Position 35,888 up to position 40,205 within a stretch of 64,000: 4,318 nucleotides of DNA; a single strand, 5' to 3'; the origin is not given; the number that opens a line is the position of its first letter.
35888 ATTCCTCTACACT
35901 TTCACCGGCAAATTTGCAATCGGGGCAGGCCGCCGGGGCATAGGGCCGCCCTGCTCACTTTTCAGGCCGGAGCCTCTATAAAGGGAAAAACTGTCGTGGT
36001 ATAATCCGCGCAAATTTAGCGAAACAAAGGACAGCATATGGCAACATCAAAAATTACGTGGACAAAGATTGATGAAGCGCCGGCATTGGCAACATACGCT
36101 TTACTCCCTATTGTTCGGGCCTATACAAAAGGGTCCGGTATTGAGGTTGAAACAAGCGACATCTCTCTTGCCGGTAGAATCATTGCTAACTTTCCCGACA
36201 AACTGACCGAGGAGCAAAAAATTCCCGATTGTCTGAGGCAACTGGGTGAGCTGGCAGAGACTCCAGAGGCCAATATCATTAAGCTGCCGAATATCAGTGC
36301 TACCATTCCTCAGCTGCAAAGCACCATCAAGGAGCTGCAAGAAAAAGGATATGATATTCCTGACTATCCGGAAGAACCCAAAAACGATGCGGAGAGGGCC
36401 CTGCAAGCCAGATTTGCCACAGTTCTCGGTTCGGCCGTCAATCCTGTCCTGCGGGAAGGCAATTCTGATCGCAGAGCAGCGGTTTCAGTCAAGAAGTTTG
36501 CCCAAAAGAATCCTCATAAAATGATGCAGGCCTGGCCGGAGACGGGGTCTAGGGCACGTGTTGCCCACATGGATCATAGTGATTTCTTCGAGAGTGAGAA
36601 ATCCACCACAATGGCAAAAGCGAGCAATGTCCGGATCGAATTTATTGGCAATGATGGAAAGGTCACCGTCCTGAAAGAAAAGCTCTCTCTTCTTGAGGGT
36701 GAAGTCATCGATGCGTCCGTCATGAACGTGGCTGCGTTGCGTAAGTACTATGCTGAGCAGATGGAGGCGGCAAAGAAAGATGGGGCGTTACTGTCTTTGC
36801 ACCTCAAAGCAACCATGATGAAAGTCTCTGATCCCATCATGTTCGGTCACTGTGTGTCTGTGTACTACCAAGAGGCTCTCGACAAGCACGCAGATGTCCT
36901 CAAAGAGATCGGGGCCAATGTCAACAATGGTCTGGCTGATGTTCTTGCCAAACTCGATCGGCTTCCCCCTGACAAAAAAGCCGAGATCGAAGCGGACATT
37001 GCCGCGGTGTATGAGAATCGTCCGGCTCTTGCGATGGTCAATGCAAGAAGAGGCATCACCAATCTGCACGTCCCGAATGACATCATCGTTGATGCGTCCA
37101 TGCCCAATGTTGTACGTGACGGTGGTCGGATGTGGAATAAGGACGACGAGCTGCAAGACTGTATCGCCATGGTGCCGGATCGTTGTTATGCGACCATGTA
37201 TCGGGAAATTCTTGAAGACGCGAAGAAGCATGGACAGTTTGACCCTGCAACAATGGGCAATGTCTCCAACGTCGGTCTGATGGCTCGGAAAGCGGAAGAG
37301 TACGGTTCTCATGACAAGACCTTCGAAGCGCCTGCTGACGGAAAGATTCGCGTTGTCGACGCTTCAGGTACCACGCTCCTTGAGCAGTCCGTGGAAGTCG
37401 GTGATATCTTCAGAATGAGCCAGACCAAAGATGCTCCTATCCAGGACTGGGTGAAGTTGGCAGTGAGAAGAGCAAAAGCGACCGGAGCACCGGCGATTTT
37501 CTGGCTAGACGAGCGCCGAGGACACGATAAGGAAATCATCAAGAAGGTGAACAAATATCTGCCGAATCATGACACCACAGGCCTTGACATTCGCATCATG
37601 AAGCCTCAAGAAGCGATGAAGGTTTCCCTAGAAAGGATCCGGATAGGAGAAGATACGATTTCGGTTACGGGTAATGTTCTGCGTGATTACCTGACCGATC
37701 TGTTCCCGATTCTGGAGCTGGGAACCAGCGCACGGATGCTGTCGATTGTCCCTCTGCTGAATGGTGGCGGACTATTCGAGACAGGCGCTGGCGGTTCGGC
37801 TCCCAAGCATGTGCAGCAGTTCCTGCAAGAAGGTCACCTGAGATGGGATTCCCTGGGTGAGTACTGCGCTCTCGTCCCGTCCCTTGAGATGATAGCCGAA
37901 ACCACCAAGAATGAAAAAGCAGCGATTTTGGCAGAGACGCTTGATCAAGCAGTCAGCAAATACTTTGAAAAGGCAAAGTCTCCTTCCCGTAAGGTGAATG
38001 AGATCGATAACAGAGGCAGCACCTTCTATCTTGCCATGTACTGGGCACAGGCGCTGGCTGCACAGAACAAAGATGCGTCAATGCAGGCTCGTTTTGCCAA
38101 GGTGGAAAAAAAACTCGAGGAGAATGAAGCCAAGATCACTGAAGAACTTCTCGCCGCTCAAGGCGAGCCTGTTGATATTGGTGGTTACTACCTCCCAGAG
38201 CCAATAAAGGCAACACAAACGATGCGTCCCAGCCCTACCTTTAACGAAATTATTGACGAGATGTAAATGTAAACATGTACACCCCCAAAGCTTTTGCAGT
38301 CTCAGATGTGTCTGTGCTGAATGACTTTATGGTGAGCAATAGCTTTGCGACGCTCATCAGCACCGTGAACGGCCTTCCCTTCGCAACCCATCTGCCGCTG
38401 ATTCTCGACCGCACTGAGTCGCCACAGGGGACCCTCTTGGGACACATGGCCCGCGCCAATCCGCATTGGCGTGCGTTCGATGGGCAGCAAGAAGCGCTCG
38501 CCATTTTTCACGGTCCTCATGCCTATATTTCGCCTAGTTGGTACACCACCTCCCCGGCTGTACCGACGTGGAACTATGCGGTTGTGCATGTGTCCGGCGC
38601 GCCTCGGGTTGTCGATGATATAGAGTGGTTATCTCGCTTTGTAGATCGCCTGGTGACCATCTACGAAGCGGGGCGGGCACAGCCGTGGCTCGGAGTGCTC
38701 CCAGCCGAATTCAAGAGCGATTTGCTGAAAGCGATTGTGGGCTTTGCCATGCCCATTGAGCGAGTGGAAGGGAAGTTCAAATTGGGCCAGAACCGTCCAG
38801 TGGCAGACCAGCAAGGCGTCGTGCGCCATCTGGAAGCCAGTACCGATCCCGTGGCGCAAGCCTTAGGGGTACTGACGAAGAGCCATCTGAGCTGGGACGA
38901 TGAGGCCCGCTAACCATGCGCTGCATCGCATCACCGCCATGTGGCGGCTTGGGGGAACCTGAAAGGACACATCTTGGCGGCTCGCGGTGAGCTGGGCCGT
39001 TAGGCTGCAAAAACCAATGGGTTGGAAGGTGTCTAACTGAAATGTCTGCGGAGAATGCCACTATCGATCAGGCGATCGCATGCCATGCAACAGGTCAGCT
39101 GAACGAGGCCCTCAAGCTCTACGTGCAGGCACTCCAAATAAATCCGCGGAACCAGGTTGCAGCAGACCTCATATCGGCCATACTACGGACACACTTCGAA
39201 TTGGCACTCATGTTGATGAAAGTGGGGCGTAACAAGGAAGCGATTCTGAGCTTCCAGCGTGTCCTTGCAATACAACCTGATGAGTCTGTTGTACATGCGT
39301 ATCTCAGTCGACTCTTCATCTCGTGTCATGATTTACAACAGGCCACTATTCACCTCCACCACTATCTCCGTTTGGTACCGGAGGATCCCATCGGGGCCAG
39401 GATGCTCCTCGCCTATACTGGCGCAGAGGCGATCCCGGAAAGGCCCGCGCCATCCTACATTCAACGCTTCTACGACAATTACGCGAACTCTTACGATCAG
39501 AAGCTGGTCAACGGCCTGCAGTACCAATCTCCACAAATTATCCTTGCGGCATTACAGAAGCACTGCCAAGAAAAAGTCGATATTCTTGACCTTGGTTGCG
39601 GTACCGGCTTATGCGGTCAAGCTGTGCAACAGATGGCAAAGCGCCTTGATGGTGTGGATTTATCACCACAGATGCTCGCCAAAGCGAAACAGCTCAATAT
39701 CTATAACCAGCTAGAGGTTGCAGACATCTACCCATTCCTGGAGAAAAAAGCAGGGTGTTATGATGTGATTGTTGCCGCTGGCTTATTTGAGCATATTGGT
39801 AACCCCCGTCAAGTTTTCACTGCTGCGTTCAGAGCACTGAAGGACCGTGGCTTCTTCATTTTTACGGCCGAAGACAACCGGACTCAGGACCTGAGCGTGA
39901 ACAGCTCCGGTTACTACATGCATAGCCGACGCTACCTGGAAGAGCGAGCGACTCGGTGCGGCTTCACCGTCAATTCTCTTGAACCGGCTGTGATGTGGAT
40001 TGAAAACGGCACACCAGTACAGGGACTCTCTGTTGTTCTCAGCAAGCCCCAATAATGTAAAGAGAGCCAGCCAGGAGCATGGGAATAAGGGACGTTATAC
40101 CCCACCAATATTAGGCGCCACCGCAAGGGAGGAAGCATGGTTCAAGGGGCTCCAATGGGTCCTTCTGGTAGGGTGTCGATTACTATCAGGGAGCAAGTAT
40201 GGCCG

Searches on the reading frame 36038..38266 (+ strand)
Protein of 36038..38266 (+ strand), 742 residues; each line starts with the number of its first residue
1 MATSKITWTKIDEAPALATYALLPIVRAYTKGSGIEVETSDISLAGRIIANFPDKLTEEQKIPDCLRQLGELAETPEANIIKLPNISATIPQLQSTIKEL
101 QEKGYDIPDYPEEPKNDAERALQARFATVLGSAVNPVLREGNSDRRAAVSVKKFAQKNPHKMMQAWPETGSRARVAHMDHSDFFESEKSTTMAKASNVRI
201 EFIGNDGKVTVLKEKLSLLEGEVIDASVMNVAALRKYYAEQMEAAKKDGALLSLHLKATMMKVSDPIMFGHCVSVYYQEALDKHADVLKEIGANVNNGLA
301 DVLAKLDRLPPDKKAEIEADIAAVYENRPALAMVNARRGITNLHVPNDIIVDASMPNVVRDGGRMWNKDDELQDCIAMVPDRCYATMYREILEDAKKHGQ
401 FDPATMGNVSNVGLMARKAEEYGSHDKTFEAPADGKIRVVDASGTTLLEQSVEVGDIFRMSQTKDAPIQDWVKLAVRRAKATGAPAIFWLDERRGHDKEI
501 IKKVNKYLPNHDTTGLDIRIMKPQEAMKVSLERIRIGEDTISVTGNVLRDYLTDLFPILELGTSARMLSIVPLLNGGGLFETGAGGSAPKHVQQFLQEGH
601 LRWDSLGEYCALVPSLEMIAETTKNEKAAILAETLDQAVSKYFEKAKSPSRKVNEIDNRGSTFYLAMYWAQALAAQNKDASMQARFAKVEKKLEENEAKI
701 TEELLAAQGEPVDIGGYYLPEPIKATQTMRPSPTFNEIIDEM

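Call 79: search_protein_families(library=pfam, proteins=[window:36038-38266:+], max_evalue=0.0001)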
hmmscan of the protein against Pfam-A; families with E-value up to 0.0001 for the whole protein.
window:36038-38266:+ (742 aa): 1 family
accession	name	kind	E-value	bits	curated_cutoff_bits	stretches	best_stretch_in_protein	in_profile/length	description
PF03971.19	IDH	-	0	1270.9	25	1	5-740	1-734/734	Monomeric isocitrate dehydrogenase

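Call 80: search_protein_families(library=padloc, proteins=[window:36038-38266:+], max_evalue=0.001)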
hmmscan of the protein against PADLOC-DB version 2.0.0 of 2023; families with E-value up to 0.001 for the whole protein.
window:36038-38266:+ (742 aa): 0 families

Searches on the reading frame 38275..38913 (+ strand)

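Call 79: search_protein_families(library=pfam, proteins=[window:38275-38913:+], max_evalue=0.0001)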
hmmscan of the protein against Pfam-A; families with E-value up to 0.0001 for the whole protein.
window:38275-38913:+ (212 aa): 1 family
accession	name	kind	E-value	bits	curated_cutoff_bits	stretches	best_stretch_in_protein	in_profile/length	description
PF04299.18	FMN_bind_2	-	4.3e-57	192.9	22.4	1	1-163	1-168/168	Putative FMN-binding domain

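Call 80: search_protein_families(library=padloc, proteins=[window:38275-38913:+], max_evalue=0.001)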
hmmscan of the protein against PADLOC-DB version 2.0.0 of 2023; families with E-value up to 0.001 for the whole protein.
window:38275-38913:+ (212 aa): 0 families

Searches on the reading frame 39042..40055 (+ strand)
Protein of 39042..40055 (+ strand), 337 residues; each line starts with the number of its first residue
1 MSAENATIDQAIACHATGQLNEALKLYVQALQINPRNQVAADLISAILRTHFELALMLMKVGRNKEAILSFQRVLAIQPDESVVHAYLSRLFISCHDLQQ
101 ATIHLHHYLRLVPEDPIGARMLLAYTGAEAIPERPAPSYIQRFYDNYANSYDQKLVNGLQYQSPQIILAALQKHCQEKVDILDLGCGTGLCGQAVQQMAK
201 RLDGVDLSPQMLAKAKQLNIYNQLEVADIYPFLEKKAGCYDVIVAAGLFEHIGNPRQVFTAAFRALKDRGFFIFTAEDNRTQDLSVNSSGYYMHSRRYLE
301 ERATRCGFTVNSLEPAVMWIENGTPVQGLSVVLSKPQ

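Call 79: search_protein_families(library=pfam, proteins=[window:39042-40055:+], max_evalue=0.0001)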
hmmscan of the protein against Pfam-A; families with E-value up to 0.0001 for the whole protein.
window:39042-40055:+ (337 aa): 17 families
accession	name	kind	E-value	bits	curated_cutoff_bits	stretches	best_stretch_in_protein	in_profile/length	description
PF08242.18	Methyltransf_12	-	1.9e-15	57.8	30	1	182-272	1-98/98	Methyltransferase domain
PF08241.18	Methyltransf_11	-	3.6e-15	56.8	21.2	1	182-274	1-95/95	Methyltransferase domain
PF13649.12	Methyltransf_25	-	7.8e-15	55.8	27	1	181-270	1-97/97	Methyltransferase domain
PF13489.12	Methyltransf_23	-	5.4e-14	52.7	27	1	165-310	11-161/164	Methyltransferase domain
PF13847.12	Methyltransf_31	-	6.4e-13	49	27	1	178-278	4-113/145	Methyltransferase domain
PF07719.23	TPR_2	-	1e-12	47.6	27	0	10-37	7-34/34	Tetratricopeptide repeat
PF00515.34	TPR_1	-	3.7e-11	42.8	27.8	0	11-37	8-34/34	Tetratricopeptide repeat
PF14559.12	TPR_19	-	1.9e-08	34.9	25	0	58-117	1-60/68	Tetratricopeptide repeat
PF13414.12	TPR_11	-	2.9e-08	33.7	26.8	0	13-37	3-27/42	TPR repeat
PF13428.12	TPR_14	-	4.6e-08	33.4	23.5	0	7-39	4-36/44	Tetratricopeptide repeat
PF13176.12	TPR_7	-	5.6e-07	29.6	27.9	0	51-81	2-32/36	Tetratricopeptide repeat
PF13181.12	TPR_8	-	2e-06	27.9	25.7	0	49-80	2-33/34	Tetratricopeptide repeat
PF06325.19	PrmA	-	2.3e-06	27.8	22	1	165-274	149-258/296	Ribosomal protein L11 methyltransferase (PrmA)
PF05175.20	MTS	-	1.6e-05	25.1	23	1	165-246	21-105/170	Methyltransferase small domain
PF02353.26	CMAS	-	2.4e-05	24.3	27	1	162-280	49-170/273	Mycolic acid cyclopropane synthetase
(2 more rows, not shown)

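Call 80: search_protein_families(library=padloc, proteins=[window:39042-40055:+], max_evalue=0.001)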
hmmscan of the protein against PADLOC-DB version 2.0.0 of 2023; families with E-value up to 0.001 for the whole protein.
window:39042-40055:+ (337 aa): 1 family
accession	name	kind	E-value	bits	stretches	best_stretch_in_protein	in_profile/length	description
PDLC04134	mad2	-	3.4e-14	50.6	1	144-281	258-401/492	mads_2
